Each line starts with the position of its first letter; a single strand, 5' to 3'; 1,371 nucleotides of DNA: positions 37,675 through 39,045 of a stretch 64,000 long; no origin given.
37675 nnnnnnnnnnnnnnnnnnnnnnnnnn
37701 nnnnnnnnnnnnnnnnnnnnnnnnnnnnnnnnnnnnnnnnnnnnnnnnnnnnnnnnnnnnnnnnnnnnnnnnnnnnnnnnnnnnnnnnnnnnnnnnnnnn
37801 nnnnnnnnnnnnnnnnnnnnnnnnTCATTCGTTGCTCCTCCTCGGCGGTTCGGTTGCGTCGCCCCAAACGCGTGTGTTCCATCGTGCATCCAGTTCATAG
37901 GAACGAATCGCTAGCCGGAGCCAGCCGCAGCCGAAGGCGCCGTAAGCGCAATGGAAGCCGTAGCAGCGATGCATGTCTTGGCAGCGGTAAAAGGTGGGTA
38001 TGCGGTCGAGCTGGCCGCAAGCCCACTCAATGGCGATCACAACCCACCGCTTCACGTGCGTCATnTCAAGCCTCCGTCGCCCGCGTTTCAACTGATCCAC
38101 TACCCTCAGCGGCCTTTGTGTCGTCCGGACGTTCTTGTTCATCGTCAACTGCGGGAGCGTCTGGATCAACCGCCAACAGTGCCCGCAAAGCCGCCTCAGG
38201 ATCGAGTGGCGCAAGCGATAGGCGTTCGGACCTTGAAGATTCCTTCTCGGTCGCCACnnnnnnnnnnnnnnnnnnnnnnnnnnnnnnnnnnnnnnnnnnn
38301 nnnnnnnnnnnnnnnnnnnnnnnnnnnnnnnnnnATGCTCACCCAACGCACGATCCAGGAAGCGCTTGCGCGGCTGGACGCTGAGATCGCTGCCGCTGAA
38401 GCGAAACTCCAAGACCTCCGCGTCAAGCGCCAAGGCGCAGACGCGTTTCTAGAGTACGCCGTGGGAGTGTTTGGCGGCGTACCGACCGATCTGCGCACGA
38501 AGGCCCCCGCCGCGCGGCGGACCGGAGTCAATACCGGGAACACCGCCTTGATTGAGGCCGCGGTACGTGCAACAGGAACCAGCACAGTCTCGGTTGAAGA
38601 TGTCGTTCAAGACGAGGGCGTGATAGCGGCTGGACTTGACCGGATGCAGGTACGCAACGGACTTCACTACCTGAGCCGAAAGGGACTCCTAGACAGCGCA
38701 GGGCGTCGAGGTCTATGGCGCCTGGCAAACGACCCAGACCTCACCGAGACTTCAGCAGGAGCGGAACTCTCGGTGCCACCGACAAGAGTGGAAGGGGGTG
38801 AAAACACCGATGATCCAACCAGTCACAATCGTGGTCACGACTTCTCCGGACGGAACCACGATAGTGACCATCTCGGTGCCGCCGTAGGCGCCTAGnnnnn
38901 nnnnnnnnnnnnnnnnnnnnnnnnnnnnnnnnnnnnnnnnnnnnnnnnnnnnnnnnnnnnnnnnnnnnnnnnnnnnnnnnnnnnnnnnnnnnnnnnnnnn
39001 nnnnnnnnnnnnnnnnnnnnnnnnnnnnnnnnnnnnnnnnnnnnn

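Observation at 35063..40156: Intact 5.1-kb IS1595-family transposon carrying a six-gene passenger module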

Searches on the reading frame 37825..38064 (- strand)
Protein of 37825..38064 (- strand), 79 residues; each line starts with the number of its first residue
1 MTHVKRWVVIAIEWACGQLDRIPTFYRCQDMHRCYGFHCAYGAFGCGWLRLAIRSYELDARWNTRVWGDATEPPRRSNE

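Call 10: search_protein_families(library=pfam, proteins=[window:37825-38064:-], max_evalue=0.01)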
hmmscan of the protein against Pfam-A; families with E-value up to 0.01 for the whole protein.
window:37825-38064:- (79 aa): 0 families

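Call 11: search_protein_families(library=padloc, proteins=[window:37825-38064:-], max_evalue=0.01)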
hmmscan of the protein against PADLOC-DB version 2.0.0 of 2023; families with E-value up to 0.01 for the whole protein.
window:37825-38064:- (79 aa): 0 families

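Call 12: search_protein_families(library=ncbifam, proteins=[window:37825-38064:-], max_evalue=0.01)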
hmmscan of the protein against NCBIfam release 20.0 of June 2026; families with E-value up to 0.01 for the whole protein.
window:37825-38064:- (79 aa): 0 families

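Call 13: search_protein_families(library=phrogs, proteins=[window:37825-38064:-], max_evalue=0.01)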
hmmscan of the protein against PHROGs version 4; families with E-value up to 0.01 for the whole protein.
window:37825-38064:- (79 aa): 0 families

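Call 84: search_dna_similar(query=window:37825-38064:-, collection=plasmids, mode=protein, max_evalue=0.01, max_rows=10)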
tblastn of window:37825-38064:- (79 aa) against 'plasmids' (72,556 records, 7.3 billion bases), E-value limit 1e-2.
No match.

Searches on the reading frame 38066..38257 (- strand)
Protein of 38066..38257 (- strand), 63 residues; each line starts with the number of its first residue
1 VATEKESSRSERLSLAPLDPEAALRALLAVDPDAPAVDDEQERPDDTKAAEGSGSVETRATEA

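Call 10: search_protein_families(library=pfam, proteins=[window:38066-38257:-], max_evalue=0.01)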
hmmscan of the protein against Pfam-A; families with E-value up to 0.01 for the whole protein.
window:38066-38257:- (63 aa): 0 families

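Call 11: search_protein_families(library=padloc, proteins=[window:38066-38257:-], max_evalue=0.01)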
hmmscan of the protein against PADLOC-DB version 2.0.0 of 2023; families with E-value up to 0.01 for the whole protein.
window:38066-38257:- (63 aa): 0 families

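Call 12: search_protein_families(library=ncbifam, proteins=[window:38066-38257:-], max_evalue=0.01)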
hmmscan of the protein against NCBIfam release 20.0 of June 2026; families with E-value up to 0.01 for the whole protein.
window:38066-38257:- (63 aa): 0 families

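Call 13: search_protein_families(library=phrogs, proteins=[window:38066-38257:-], max_evalue=0.01)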
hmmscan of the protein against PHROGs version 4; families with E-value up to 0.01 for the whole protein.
window:38066-38257:- (63 aa): 0 families

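Call 52: search_protein_representatives(protein=window:38066-38257:-)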
Query: 63 residues. Proteins with E-value up to 0.001 (for the whole library): 26; up to 1e-10: 0; up to 1e-30: 0. The best 26 are listed.
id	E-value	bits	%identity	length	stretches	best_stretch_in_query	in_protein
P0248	1.4e-06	44.2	59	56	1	7-53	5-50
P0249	2.3e-06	43.5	56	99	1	5-49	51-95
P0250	2.6e-06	43.3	61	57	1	1-52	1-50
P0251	4.1e-05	39.6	53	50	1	6-48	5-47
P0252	6.3e-05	39.0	66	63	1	8-45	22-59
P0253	8.0e-05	38.7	63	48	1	11-48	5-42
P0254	9.6e-05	38.5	53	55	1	5-47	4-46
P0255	9.7e-05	38.4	62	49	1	3-44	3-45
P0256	1.0e-04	38.4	58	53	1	6-45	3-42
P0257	1.4e-04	38.0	61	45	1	7-44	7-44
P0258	1.6e-04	37.7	67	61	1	7-45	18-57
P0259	1.7e-04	37.7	66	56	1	6-43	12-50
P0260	2.9e-04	37.0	49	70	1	5-54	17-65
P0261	3.2e-04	36.8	69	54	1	11-46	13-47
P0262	3.2e-04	36.8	54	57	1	8-55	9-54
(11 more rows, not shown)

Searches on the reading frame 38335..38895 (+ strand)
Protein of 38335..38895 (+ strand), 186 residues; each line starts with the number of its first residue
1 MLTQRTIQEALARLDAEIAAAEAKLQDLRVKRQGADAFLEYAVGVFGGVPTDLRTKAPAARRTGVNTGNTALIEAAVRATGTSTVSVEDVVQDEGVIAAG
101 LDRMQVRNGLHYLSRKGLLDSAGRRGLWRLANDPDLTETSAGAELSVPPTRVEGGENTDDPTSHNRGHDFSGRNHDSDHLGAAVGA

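Call 10: search_protein_families(library=pfam, proteins=[window:38335-38895:+], max_evalue=0.01)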
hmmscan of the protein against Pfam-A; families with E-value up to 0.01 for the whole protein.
window:38335-38895:+ (186 aa): 1 family
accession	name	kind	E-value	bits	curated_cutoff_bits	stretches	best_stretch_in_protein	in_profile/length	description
PF13338.12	AbiEi_4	-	0.0033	17.9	25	1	85-131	14-49/49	Transcriptional regulator, AbiEi antitoxin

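Call 11: search_protein_families(library=padloc, proteins=[window:38335-38895:+], max_evalue=0.01)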
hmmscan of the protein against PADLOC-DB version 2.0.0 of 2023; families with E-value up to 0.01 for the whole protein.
window:38335-38895:+ (186 aa): 0 families

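Call 12: search_protein_families(library=ncbifam, proteins=[window:38335-38895:+], max_evalue=0.01)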
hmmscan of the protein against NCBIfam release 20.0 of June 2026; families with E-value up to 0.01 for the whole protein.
window:38335-38895:+ (186 aa): 0 families

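Call 13: search_protein_families(library=phrogs, proteins=[window:38335-38895:+], max_evalue=0.01)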
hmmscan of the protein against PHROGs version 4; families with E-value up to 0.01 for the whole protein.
window:38335-38895:+ (186 aa): 0 families

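Call 76: find_homologous_proteins(query=window:38335-38895:+, max_evalue=0.001)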
Query window:38335-38895:+ (186 aa): 6 proteins with E <= 0.001 among 1598 candidates.
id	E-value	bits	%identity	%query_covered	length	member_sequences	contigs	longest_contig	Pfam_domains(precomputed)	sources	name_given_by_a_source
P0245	5.2e-114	396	100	100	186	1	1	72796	-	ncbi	-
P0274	2.2e-98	345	91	100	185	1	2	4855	-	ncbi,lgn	-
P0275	2.2e-37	146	62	70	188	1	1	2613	-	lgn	-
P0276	1.0e-36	144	52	100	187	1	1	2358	-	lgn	-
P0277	1.8e-36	143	50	99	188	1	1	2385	-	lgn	-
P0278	1.2e-14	72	41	78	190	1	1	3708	-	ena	-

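Call 77: find_encoding_contigs(protein=P0274, flank=7000, max_places=4)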
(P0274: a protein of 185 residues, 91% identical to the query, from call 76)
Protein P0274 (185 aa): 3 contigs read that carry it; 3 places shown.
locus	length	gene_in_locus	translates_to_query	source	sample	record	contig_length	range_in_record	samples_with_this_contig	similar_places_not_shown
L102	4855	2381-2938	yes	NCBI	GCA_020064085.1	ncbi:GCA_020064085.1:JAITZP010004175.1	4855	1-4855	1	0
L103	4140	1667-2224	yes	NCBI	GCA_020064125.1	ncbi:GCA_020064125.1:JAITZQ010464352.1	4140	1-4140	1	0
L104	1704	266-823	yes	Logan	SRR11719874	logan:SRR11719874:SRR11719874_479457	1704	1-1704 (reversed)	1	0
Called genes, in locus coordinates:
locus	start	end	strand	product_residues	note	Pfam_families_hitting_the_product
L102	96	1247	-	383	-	PF01261:AP_endonuc_2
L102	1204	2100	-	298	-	PF00561:Abhydrolase_1, PF12146:Hydrolase_4, PF12697:Abhydrolase_6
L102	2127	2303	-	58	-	-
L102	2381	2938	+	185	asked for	-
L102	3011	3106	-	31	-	-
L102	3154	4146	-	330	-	PF12760:Zn_ribbon_IS1595, PF12762:DDE_Tnp_IS1595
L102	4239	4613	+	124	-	-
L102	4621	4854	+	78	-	?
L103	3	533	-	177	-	?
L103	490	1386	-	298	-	PF00561:Abhydrolase_1, PF12146:Hydrolase_4, PF12697:Abhydrolase_6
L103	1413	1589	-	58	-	-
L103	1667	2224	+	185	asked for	-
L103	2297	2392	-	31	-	-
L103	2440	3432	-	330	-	PF12760:Zn_ribbon_IS1595, PF12762:DDE_Tnp_IS1595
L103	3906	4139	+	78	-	?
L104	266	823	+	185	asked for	-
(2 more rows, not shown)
